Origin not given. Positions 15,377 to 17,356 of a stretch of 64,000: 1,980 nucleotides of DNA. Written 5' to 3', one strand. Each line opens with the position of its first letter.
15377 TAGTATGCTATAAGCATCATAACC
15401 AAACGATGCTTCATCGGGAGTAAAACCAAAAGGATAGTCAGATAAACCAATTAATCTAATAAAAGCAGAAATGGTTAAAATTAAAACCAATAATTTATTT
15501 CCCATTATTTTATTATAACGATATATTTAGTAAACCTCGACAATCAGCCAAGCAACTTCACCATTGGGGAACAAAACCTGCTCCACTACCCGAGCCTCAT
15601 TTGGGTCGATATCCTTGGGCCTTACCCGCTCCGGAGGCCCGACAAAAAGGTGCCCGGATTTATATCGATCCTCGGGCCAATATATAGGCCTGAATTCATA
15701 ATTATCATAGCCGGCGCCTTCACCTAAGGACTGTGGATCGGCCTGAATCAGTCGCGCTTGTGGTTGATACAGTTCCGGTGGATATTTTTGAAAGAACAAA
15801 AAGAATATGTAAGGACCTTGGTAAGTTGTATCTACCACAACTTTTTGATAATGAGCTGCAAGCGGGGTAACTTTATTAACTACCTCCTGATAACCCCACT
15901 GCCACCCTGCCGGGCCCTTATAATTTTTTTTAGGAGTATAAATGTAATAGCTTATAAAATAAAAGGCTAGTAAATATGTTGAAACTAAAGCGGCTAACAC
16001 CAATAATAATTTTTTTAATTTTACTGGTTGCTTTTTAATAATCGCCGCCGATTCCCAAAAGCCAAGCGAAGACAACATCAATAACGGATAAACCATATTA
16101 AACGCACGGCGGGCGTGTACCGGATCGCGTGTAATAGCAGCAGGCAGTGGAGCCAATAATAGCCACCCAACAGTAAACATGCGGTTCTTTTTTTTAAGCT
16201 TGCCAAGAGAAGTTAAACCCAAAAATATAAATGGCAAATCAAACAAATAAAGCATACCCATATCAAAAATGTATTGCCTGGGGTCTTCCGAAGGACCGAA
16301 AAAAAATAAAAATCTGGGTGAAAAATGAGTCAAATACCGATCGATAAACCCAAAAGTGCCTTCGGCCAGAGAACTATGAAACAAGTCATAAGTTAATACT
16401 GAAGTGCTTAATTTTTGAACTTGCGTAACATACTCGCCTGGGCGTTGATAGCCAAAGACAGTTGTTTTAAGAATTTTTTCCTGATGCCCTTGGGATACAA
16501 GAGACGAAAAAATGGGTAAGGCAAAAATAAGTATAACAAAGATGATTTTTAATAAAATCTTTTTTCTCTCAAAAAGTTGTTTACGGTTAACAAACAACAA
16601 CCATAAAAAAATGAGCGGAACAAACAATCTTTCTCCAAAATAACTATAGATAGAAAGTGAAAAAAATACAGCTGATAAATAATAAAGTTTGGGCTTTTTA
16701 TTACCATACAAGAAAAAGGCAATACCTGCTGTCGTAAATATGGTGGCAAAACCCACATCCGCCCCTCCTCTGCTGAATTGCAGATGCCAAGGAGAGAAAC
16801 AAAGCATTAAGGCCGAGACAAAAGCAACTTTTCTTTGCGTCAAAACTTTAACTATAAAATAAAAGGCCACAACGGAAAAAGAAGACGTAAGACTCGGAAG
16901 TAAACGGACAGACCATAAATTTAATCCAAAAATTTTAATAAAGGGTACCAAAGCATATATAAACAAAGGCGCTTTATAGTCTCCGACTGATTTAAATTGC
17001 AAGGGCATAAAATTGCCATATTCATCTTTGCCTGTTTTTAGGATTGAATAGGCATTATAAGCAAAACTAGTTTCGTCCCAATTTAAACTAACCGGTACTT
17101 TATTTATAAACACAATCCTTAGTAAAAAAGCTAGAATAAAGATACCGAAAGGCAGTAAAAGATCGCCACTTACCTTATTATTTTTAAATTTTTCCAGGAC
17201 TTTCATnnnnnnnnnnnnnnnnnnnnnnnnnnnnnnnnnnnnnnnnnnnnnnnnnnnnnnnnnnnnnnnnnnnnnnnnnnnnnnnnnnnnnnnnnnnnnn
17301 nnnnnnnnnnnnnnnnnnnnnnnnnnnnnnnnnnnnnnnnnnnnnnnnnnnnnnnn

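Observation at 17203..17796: Half-size family A derivative encoding only the central loop/TM module, translationally coupled to full-length paralogs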

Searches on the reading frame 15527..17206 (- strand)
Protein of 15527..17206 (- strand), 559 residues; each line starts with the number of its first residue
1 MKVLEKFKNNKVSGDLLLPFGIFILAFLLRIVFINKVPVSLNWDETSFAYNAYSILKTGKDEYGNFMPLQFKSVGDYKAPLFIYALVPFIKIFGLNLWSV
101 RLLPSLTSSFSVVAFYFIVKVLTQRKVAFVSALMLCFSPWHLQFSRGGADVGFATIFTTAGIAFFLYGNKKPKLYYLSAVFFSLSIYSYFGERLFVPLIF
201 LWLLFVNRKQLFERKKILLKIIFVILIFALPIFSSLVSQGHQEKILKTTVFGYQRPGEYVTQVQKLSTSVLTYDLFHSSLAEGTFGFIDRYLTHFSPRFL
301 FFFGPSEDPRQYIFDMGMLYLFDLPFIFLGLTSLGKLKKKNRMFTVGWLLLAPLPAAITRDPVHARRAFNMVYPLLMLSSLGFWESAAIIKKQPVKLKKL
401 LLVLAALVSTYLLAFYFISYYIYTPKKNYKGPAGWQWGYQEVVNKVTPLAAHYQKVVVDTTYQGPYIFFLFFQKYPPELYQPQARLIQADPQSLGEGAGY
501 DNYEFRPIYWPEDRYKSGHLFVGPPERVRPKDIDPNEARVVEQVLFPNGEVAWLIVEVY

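Call 3: search_protein_families(library=pfam, proteins=[window:15527-17206:-], max_evalue=0.01)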
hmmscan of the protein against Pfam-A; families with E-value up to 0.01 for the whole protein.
window:15527-17206:- (559 aa): 2 families
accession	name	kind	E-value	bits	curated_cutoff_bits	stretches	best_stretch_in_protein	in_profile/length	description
PF13231.12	PMT_2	-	1.5e-12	48.5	26.1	1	78-232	2-157/160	Dolichyl-phosphate-mannose-protein mannosyltransferase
PF03901.23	Glyco_transf_22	-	0.0051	16.5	23.8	1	95-232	78-217/414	Alg9-like mannosyltransferase family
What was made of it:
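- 15527..17206 (-): D: a 559-aa full-length PMT_2-type GT-C glycosyltransferase. It is the invariant downstream partner of the short gene. PF13231, E 1.5e-12 (call 3).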

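Call 35: find_related_loci(query=A4, collection=genome_contigs, flank=4000)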
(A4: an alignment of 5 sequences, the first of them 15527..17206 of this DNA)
Query A4 (559 aa) in genome_contigs; peptide patterns used: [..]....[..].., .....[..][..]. (x = any residue, [..] = any of these).
423 stretches matched a pattern; 369 encode a relative of the query (tblastn E <= 1e-3); the best 80 are kept; 80 distinct loci.
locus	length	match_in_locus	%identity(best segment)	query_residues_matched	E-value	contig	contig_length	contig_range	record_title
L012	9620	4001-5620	62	22-559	0e+0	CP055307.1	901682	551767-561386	MAG: Candidatus Woesebacteria bacterium isolate Ch104b chromosome, complete genome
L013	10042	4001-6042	53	22-558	5e-169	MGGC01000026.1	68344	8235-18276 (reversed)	MAG: Candidatus Woesebacteria bacterium RIFCSPHIGHO2_01_FULL_38_10 rifcsphigho2_01_scaffold_3471, whole genome shotgun s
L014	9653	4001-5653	48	13-559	2e-161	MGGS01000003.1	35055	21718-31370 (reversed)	MAG: Candidatus Woesebacteria bacterium RIFCSPHIGHO2_02_FULL_42_20 rifcsphigho2_02_scaffold_1454, whole genome shotgun s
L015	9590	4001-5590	47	34-559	3e-152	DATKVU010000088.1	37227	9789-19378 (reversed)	MAG TPA_asm: Clostridia bacterium isolate SMAG_U14141 k141_70153, whole genome shotgun sequence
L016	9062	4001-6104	45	29-559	2e-144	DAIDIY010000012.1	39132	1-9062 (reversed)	MAG TPA_asm: Candidatus Daviesbacteria bacterium isolate clean373 k141_909865, whole genome shotgun sequence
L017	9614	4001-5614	47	22-556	7e-150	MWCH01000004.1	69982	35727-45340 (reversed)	MAG: Microgenomates group bacterium ADurb.Bin219 BWY24_contig000004, whole genome shotgun sequence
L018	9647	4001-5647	39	18-559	2e-104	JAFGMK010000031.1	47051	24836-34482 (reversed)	MAG: Candidatus Paceibacterota bacterium isolate Zod_Metabat.464 k87_15029399, whole genome shotgun sequence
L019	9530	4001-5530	38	30-537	3e-99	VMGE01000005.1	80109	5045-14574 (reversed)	MAG: Microgenomates group bacterium Gr01-1014_5 G01um10145_scaffold_139, whole genome shotgun sequence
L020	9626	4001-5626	37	22-558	2e-99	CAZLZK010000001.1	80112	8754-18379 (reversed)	MAG TPA_asm: uncultured Gammaproteobacteria bacterium isolate SRP269290_co1_809 genome assembly, contig: NODE_289_length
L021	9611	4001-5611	36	21-555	2e-97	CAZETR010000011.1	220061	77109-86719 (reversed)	MAG TPA_asm: uncultured Gammaproteobacteria bacterium isolate binchicken_co203_46 genome assembly, contig: k141_2618047,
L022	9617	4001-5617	38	22-558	6e-97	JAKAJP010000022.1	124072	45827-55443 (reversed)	MAG: bacterium isolate WY4.bin110 NODE_142_length_124072_cov_1.955061, whole genome shotgun sequence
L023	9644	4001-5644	36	9-558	3e-95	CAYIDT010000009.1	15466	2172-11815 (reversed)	MAG TPA_asm: uncultured Gammaproteobacteria bacterium isolate ERP119705_co1_249 genome assembly, contig: NODE_4565_lengt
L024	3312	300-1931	37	22-558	7e-96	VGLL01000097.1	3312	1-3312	MAG: Candidatus Shapirobacteria bacterium isolate K_DeepCast_150m_m1_139 K_DeepCast_150m_m1_139_Ga0194126_10062949, whol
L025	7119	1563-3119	36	30-558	4e-93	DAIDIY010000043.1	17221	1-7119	MAG TPA_asm: Candidatus Daviesbacteria bacterium isolate clean373 k141_473709, whole genome shotgun sequence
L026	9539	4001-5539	37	38-558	4e-93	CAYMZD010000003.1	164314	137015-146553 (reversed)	MAG TPA_asm: uncultured Gammaproteobacteria bacterium isolate binchicken_co110_145 genome assembly, contig: NODE_230_len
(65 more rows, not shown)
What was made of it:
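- Tried and rejected: I reached genome loci through the D-clade alignment instead (call 35).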

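Call 42: search_solved_structures(query=A4, max_evalue=0.01, show_alignments=2)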
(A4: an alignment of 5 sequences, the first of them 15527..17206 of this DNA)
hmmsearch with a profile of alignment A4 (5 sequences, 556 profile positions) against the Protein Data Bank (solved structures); distinct sequences matched with E-value up to 0.01: 0.

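Call 53: find_homologous_proteins(query=window:15527-17206:-, max_evalue=1e-20)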
Query window:15527-17206:- (559 aa): 1608 proteins with E <= 1e-20 among 8000 candidates; the best 120 are listed.
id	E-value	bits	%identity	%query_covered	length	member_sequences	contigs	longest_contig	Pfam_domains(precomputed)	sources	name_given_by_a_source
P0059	0.0e+0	1253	99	100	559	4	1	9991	PF13231.13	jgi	-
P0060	5.5e-224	764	63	96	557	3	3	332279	PF13231.13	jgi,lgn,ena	-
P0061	5.1e-186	638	55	96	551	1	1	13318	PF13231.13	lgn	-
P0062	6.6e-183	628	55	96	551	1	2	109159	PF13231.13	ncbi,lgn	-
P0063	4.3e-181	622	54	97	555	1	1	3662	PF13231.13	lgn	-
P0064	1.8e-179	617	53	96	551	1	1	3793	PF13231.13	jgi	jgi:4-amino-4-deoxy-L-arabinose transferase-like glycosyltransferase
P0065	2.0e-179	616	53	98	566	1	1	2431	PF13231.13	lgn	-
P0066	2.6e-178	613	53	96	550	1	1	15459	PF02366.25,PF13231.13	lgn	-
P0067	3.9e-177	609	54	95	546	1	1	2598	PF13231.13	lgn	-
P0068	5.6e-177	608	54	97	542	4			PF13231.13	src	-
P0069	2.1e-176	606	51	96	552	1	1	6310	PF13231.13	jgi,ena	-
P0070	4.5e-176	605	53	96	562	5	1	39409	PF02366.25,PF13231.13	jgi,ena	-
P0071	7.3e-175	601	52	97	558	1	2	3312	PF02366.25,PF13231.13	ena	-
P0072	7.0e-173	595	50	97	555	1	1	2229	PF13231.13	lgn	-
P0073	1.3e-172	594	51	96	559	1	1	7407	PF02366.25,PF13231.13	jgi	jgi:4-amino-4-deoxy-L-arabinose transferase-like glycosyltransferase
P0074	1.1e-171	591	52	96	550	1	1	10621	PF02366.25,PF13231.13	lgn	-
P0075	1.9e-171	590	51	94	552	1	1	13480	PF02366.25,PF13231.13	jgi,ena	-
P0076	5.4e-170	585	54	93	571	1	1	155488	PF02366.25,PF13231.13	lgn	-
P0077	8.0e-170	585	52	96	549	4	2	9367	PF02366.25,PF13231.13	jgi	-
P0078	9.3e-170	585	51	96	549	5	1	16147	PF02366.25,PF02516.21,PF13231.13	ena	-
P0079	8.3e-169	581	52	96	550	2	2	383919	PF02366.25,PF13231.13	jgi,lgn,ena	jgi:4-amino-4-deoxy-L-arabinose transferase-like glycosyltransferase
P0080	9.0e-169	581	52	96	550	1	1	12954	PF02366.25,PF13231.13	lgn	-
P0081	3.8e-168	579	52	96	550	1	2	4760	PF02366.25,PF13231.13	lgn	-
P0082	1.1e-167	578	51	96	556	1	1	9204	PF02366.25,PF13231.13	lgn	-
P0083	2.1e-167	577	52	96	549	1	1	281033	PF02366.25,PF13231.13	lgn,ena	-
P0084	2.8e-166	573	52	97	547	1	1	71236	PF02366.25,PF13231.13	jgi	-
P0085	2.0e-162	560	50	99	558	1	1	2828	PF02366.25,PF13231.13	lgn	-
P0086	1.5e-160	554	49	96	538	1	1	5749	PF13231.13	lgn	-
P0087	2.7e-160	553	49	100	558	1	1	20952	PF13231.13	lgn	-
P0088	2.9e-160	553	48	95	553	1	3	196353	PF02366.25,PF13231.13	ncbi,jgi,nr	ncbi:phospholipid carrier-dependent glycosyltransferase [Candidatus Microgenomates bacterium]|jgi:4-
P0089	2.8e-159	550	49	94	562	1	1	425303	PF02366.25,PF13231.13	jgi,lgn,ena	-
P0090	5.2e-159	549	47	97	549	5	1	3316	PF02366.25,PF13231.13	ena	-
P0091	3.5e-158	546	48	99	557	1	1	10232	PF13231.13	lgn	-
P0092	5.5e-158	546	49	96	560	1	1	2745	PF02366.25,PF13231.13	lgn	-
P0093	4.5e-157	543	46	96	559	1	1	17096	PF13231.13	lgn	-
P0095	7.4e-157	542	48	96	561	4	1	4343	PF13231.13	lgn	-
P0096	1.8e-156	541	48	98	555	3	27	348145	PF02366.25,PF13231.13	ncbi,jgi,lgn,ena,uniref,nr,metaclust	ncbi:hypothetical protein A3D84_05565 [Candidatus Woesebacteria bacterium RIFCSPHIGHO2_02_FULL_42_20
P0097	3.1e-156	540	47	94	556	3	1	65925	PF13231.13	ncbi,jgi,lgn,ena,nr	ncbi:MAG TPA: glycosyltransferase family 39 protein [Clostridia bacterium]|nr:glycosyltransferase fa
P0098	3.8e-156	540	47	96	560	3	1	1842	PF02366.25,PF13231.13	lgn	-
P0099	3.5e-155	536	46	97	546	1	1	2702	PF02366.25,PF13231.13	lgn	-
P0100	1.4e-154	534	47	98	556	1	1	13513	PF02366.25,PF13231.13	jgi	jgi:4-amino-4-deoxy-L-arabinose transferase-like glycosyltransferase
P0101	9.1e-154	532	45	94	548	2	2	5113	PF02366.25,PF13231.13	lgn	-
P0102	1.2e-153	531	47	96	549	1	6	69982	PF02366.25,PF13231.13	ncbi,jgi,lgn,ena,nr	ncbi:MAG: hypothetical protein BWY24_00470 [Microgenomates group bacterium ADurb.Bin219]|nr:MAG: hyp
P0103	1.7e-153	531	47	96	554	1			PF13231.13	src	-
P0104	5.9e-153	529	46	99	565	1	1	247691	PF13231.13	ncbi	-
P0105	1.5e-152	528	47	96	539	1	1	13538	PF13231.13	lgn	-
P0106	4.2e-149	516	48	96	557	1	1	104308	PF13231.13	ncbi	-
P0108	2.5e-148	514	48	93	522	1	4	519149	PF13231.13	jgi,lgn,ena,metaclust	metaclust:\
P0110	2.2e-145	504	45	95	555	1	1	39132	PF02366.25,PF13231.13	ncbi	-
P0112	2.3e-142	494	44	94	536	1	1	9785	PF02366.25,PF13231.13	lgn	-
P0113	4.3e-142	493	45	95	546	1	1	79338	PF02516.21,PF13231.13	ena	-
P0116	3.7e-139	483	45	95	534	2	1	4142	PF13231.13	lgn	-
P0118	1.2e-137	479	44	95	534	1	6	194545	PF13231.13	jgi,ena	-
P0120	7.5e-126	440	44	96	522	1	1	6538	PF13231.13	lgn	-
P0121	7.7e-108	380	39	95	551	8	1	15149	PF02366.25,PF13231.13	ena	-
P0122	1.1e-105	373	38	93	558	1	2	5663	PF13231.13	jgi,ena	-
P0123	3.1e-104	368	40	93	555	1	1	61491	PF13231.13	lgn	-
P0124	2.7e-102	362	38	96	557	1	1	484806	PF02366.25,PF13231.13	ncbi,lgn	-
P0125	3.3e-102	362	38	95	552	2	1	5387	PF02366.25,PF13231.13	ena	-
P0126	4.4e-102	361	40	96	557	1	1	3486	PF02366.25,PF13231.13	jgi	jgi:4-amino-4-deoxy-L-arabinose transferase-like glycosyltransferase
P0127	6.3e-102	361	39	100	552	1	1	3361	PF13231.13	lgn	-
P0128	1.0e-101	360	40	95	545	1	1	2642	PF02366.25,PF13231.13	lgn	-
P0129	1.2e-101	360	38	98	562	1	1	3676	PF02366.25,PF13231.13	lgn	-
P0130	2.5e-101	359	38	96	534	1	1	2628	PF02366.25,PF13231.13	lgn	-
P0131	2.0e-100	356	37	96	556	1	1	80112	PF02366.25,PF13231.13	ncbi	-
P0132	2.7e-100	355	38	96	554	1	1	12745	PF02366.25,PF13231.13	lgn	-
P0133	4.9e-100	354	37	96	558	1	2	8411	PF13231.13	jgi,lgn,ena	jgi:4-amino-4-deoxy-L-arabinose transferase-like glycosyltransferase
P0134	9.5e-100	353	38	95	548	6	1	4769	PF13231.13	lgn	-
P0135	2.3e-99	352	37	98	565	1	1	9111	PF13231.13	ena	-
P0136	2.3e-99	352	38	96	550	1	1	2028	PF02366.25,PF13231.13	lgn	-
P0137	2.9e-99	352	39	95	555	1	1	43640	PF02366.25,PF13231.13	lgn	-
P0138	3.0e-99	352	38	95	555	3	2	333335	PF13231.13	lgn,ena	-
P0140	7.0e-99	351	38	100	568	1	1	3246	PF13231.13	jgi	-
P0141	7.3e-99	350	36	96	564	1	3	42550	PF13231.13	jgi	jgi:4-amino-4-deoxy-L-arabinose transferase-like glycosyltransferase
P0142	7.9e-99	350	38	93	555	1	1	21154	PF13231.13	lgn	-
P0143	1.0e-98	350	39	96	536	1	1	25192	PF02366.25,PF13231.13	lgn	-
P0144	2.2e-98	349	36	96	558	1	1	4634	PF13231.13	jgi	jgi:4-amino-4-deoxy-L-arabinose transferase-like glycosyltransferase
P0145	1.9e-97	346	37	100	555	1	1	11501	PF02366.25,PF13231.13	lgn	-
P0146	3.0e-97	345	38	93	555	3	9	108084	PF13231.13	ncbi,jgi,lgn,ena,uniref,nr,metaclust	ncbi:MAG: hypothetical protein A3F61_00930 [Candidatus Blackburnbacteria bacterium RIFCSPHIGHO2_12_F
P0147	3.3e-97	345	36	100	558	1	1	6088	PF13231.13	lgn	-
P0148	4.2e-97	345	37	97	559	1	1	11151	PF13231.13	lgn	-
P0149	7.6e-97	344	36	96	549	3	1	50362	PF02366.25,PF13231.13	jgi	-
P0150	9.9e-97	343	37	97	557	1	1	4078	PF13231.13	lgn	-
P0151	2.1e-96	342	37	96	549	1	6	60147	PF02366.25,PF13231.13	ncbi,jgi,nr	ncbi:glycosyltransferase family 39 protein [Patescibacteria group bacterium]|nr:glycosyltransferase 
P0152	2.5e-96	342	36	100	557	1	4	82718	PF02366.25,PF13231.13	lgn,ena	-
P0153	2.5e-96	342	36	100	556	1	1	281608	PF02366.25,PF13231.13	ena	-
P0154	3.0e-96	342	37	96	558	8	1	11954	PF20176.4,PF13231.13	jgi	-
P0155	1.1e-95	340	37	96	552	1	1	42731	PF02366.25,PF13231.13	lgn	-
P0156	1.2e-95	340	37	96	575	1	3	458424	PF02366.25,PF13231.13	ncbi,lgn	-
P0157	1.5e-95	340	35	96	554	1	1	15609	PF02366.25,PF13231.13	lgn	-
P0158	1.5e-95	340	38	96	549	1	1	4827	PF02366.25,PF13231.13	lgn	-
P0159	1.7e-95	339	37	93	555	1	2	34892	PF13231.13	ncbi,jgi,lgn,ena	-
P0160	2.0e-95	339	38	98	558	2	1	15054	PF13231.13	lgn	-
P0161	2.0e-95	339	37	96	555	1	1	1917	PF02366.25,PF13231.13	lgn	-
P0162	2.1e-95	339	37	96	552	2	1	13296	PF02366.25,PF13231.13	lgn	-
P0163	2.1e-95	339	37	98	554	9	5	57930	PF02366.25,PF13231.13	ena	-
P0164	3.4e-95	338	40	96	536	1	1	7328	PF02366.25,PF13231.13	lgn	-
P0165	4.1e-95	338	38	96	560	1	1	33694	PF13231.13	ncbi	-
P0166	6.2e-95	337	37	95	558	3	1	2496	PF13231.13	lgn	-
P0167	6.9e-95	337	38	98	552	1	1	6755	PF02366.25,PF13231.13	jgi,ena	-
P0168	7.6e-95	337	37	96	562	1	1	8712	PF13231.13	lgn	-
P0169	7.7e-95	337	36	93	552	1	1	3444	PF02366.25,PF13231.13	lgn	-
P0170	9.0e-95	337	37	96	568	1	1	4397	PF02366.25,PF13231.13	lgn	-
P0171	9.2e-95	337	38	96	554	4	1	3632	PF13231.13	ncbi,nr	ncbi:MAG: glycosyltransferase family 39 protein [Candidatus Woesebacteria bacterium]|nr:glycosyltran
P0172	3.0e-94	335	38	95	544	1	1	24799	PF13231.13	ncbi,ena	-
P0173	3.0e-94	335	36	97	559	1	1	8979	PF13231.13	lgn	-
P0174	3.6e-94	335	37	96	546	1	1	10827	PF02366.25,PF13231.13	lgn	-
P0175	4.5e-94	335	38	96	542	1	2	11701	PF02366.25,PF13231.13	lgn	-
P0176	4.7e-94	335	36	94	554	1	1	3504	PF02366.25,PF13231.13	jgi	jgi:4-amino-4-deoxy-L-arabinose transferase-like glycosyltransferase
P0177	6.5e-94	334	37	96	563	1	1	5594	PF02366.25,PF13231.13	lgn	-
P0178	8.1e-94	334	38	93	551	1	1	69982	PF02366.25,PF13231.13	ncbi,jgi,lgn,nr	ncbi:MAG: Dolichyl-phosphate-mannose-protein mannosyltransferase [Microgenomates group bacterium ADu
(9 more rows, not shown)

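Call 54: find_encoding_contigs(protein=P0079, flank=4000, max_places=1)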
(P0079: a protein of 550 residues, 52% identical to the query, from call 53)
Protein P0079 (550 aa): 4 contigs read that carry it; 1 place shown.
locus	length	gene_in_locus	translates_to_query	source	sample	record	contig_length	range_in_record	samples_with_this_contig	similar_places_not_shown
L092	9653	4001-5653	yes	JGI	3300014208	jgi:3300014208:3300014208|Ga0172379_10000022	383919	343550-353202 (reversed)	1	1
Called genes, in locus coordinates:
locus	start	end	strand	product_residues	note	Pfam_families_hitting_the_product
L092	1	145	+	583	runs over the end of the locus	PF09586:YfhO (faint)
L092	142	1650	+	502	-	PF01943:Polysacc_synt, PF13440:Polysacc_synt_3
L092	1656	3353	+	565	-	-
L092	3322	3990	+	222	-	-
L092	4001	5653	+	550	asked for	PF02366:PMT, PF13231:PMT_2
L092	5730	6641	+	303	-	PF00535:Glycos_transf_2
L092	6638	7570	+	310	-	PF00535:Glycos_transf_2, PF13641:Glyco_tranf_2_3, PF13632:Glyco_trans_2_3 (faint)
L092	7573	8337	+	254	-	PF00535:Glycos_transf_2, PF10111:Glyco_tranf_2_2 (faint)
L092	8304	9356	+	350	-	PF00534:Glycos_transf_1, PF13692:Glyco_trans_1_4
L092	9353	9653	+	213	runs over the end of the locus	PF05401:NodS (weak), PF05219:DREV (weak), PF13489:Methyltransf_23, PF01728:FtsJ (weak), PF13847:Methyltransf_31, PF08241:Methyltransf_11, PF08242:Methyltransf_12, PF13649:Methyltransf_25, +1 more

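Call 55: find_encoding_contigs(protein=P0089, flank=4000, max_places=1)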
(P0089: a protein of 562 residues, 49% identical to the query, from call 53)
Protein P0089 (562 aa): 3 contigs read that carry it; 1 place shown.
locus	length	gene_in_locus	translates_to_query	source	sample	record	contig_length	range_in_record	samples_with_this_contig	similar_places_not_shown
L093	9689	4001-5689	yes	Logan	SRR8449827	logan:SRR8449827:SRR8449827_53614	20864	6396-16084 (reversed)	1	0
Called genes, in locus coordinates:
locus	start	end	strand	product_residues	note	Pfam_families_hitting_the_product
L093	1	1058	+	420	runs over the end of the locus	PF09594:GT87 (weak)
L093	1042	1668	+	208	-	-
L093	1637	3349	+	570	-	PF02366:PMT, PF13231:PMT_2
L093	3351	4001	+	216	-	-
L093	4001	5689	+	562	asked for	PF02366:PMT, PF13231:PMT_2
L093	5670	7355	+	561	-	PF13231:PMT_2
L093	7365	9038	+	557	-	PF10131:PTPS_related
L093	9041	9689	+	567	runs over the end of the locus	PF13231:PMT_2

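Call 56: find_encoding_contigs(protein=P0108, flank=4000, max_places=1)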
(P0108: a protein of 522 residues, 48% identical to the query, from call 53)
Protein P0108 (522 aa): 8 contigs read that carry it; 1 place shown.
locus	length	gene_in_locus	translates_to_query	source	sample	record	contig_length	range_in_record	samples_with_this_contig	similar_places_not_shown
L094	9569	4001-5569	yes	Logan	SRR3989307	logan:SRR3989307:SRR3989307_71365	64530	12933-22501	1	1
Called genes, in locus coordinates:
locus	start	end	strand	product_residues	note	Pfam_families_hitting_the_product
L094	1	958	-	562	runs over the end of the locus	-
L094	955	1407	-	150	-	PF00293:NUDIX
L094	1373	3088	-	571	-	PF02366:PMT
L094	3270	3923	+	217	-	-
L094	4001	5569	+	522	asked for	PF13231:PMT_2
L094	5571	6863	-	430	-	-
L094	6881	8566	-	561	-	PF02366:PMT, PF13231:PMT_2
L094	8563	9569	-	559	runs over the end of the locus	PF13231:PMT_2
